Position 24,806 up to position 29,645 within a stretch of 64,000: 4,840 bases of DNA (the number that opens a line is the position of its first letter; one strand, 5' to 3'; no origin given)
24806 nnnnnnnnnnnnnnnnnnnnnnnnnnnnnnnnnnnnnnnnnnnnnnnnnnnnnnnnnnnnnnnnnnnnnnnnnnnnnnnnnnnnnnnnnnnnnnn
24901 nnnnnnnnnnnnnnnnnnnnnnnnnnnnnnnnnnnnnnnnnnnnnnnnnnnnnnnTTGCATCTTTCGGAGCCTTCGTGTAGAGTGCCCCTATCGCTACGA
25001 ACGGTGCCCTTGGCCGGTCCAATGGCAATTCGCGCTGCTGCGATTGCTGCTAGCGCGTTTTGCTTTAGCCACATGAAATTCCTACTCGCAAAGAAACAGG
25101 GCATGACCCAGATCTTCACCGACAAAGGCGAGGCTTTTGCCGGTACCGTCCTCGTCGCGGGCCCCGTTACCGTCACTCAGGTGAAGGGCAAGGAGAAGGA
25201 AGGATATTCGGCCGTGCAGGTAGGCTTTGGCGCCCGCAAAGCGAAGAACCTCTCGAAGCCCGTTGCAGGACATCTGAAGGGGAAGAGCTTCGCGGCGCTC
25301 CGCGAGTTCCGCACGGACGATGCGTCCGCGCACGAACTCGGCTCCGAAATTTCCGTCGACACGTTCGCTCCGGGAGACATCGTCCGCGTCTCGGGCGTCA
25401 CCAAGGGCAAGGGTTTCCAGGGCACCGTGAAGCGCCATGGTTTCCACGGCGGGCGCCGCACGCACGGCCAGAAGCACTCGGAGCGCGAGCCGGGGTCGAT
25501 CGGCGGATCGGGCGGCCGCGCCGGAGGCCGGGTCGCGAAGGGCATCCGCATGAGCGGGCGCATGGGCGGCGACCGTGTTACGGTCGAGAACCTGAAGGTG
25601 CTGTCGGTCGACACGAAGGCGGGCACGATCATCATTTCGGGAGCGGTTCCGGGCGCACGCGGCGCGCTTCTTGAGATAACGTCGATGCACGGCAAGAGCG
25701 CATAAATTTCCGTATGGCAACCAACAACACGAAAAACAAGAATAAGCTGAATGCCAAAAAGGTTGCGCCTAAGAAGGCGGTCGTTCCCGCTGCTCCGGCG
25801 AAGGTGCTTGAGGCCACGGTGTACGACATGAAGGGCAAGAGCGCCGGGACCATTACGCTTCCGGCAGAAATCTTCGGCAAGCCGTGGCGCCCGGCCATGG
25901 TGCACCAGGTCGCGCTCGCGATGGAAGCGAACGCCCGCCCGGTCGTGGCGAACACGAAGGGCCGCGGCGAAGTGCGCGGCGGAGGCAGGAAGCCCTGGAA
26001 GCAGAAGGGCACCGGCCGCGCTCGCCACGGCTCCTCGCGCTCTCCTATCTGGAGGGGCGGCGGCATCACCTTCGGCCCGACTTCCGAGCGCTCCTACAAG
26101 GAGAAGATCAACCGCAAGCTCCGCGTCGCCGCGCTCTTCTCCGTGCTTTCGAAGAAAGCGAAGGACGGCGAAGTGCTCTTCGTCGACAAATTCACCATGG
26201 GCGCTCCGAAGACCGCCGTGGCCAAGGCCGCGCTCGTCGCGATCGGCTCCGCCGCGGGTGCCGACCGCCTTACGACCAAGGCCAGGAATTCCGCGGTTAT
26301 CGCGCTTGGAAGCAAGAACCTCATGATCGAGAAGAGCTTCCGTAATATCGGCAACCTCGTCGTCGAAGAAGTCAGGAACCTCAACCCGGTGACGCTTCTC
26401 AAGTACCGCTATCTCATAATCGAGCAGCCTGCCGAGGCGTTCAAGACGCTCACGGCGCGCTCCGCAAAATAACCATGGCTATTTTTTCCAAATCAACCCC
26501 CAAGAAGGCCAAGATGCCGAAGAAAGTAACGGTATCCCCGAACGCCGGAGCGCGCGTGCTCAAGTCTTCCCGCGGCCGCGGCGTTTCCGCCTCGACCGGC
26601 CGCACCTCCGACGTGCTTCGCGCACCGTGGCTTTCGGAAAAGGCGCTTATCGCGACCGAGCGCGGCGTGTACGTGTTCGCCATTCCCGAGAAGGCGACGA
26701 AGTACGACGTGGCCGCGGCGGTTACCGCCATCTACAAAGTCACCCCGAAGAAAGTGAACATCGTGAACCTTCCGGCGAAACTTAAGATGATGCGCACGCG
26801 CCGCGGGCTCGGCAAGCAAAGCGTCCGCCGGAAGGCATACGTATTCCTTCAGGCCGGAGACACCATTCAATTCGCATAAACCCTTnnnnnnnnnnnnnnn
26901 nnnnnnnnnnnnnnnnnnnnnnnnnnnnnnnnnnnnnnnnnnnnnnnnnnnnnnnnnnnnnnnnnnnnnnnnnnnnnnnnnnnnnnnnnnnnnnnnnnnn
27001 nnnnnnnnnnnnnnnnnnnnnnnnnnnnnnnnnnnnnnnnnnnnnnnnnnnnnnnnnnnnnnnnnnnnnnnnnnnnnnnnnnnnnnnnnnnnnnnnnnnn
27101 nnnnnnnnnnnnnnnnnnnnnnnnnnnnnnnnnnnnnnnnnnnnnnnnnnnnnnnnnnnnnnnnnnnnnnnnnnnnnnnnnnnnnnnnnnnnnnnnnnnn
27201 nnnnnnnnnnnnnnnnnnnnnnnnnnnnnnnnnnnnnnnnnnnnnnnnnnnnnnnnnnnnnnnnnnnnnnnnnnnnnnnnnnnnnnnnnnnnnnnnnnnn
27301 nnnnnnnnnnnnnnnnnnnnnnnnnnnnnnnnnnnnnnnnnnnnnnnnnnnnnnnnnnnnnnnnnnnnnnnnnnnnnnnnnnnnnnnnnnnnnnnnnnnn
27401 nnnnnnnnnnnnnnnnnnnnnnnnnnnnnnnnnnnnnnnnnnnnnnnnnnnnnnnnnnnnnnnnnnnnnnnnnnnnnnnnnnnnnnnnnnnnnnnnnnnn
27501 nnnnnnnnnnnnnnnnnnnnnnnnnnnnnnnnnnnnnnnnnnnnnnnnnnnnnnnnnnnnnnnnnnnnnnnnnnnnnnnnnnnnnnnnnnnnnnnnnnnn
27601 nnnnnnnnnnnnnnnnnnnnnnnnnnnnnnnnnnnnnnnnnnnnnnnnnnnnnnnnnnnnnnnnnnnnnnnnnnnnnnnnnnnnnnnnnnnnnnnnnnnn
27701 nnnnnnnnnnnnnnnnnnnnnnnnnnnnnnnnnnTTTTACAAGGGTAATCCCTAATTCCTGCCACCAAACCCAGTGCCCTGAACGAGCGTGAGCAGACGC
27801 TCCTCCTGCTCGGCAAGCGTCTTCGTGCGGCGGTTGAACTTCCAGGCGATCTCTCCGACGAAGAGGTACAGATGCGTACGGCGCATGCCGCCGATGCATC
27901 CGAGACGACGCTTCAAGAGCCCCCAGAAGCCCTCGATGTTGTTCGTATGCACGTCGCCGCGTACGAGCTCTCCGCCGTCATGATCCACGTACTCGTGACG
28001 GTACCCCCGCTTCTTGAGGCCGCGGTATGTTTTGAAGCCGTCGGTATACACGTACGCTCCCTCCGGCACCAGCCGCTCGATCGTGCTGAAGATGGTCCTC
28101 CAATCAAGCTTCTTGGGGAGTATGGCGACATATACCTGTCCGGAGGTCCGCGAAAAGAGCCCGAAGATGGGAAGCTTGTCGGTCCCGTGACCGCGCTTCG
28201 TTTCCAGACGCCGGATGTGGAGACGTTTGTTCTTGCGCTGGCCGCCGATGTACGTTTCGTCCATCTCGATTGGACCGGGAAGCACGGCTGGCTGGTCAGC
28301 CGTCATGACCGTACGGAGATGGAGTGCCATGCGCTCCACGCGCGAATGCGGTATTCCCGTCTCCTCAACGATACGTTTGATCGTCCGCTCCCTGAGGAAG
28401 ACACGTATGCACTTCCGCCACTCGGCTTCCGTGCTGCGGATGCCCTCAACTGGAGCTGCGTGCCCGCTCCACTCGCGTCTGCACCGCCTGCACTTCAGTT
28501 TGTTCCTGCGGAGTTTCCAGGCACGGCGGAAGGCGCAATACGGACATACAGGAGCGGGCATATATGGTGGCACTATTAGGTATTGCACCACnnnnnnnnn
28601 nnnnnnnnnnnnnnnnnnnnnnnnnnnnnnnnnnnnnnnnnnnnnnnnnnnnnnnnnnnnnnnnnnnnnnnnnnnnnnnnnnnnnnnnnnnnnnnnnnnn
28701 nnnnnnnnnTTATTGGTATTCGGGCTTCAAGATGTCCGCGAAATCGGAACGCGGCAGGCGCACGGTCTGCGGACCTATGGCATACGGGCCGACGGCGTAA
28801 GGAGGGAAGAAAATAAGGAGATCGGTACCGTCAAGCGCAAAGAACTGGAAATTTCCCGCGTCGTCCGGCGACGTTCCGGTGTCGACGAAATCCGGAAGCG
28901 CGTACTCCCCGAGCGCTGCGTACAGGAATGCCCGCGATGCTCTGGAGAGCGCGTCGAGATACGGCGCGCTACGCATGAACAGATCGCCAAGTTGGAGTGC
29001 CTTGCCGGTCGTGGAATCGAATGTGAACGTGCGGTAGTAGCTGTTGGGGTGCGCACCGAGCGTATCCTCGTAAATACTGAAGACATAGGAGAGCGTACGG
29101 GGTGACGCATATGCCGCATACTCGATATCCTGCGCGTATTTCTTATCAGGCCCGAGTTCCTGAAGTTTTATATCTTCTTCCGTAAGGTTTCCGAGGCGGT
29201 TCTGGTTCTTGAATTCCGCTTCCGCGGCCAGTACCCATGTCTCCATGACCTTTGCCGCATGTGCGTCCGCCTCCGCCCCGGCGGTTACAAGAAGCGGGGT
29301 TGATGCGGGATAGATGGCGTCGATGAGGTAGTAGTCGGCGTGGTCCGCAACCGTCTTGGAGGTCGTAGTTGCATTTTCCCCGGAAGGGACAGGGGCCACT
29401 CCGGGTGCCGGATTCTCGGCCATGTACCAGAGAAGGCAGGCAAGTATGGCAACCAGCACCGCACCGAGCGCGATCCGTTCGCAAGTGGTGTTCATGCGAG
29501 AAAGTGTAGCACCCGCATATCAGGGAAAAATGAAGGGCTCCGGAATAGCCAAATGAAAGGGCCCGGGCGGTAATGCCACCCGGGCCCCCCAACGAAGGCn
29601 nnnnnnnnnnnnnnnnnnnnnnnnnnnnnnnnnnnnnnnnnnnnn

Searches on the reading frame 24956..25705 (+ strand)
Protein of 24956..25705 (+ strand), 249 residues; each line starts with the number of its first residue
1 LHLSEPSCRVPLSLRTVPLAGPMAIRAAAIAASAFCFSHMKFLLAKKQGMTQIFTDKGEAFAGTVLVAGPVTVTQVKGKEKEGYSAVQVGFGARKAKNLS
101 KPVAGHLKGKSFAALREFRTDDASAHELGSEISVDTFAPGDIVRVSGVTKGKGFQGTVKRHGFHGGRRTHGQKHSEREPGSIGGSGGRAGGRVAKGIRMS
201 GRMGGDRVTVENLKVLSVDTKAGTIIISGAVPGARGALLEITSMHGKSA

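Call 42: search_protein_families(library=pfam, proteins=[window:24956-25705:+], max_evalue=0.001)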
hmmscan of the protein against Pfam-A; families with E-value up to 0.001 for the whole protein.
window:24956-25705:+ (249 aa): 1 family
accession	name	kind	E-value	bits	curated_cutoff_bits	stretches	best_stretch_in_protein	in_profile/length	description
PF00297.29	Ribosomal_L3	-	2.4e-12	47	22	1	135-220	210-290/369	Ribosomal protein L3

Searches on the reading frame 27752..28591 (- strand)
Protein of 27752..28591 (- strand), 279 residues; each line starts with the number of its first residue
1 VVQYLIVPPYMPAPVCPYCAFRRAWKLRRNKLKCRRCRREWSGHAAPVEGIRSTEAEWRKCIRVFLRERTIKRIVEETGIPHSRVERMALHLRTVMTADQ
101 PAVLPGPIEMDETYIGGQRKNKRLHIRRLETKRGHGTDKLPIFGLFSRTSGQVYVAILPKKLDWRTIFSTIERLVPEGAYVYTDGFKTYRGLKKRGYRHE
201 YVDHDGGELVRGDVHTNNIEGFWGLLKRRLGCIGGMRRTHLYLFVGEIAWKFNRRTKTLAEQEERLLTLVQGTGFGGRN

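Call 42: search_protein_families(library=pfam, proteins=[window:27752-28591:-], max_evalue=0.001)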
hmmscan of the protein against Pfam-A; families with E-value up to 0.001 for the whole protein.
window:27752-28591:- (279 aa): 1 family
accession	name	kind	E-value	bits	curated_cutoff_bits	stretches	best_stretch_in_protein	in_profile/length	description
PF12762.13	DDE_Tnp_IS1595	-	2.6e-28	99.4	27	1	104-253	2-153/153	ISXO2-like transposase domain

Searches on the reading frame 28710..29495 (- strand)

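Call 42: search_protein_families(library=pfam, proteins=[window:28710-29495:-], max_evalue=0.001)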
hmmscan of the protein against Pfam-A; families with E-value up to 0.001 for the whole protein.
window:28710-29495:- (261 aa): 1 family
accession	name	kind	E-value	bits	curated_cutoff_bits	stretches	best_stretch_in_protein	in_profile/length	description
PF11738.13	DUF3298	-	8.7e-10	39.8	24.1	1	171-250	2-84/84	Protein of unknown function (DUF3298)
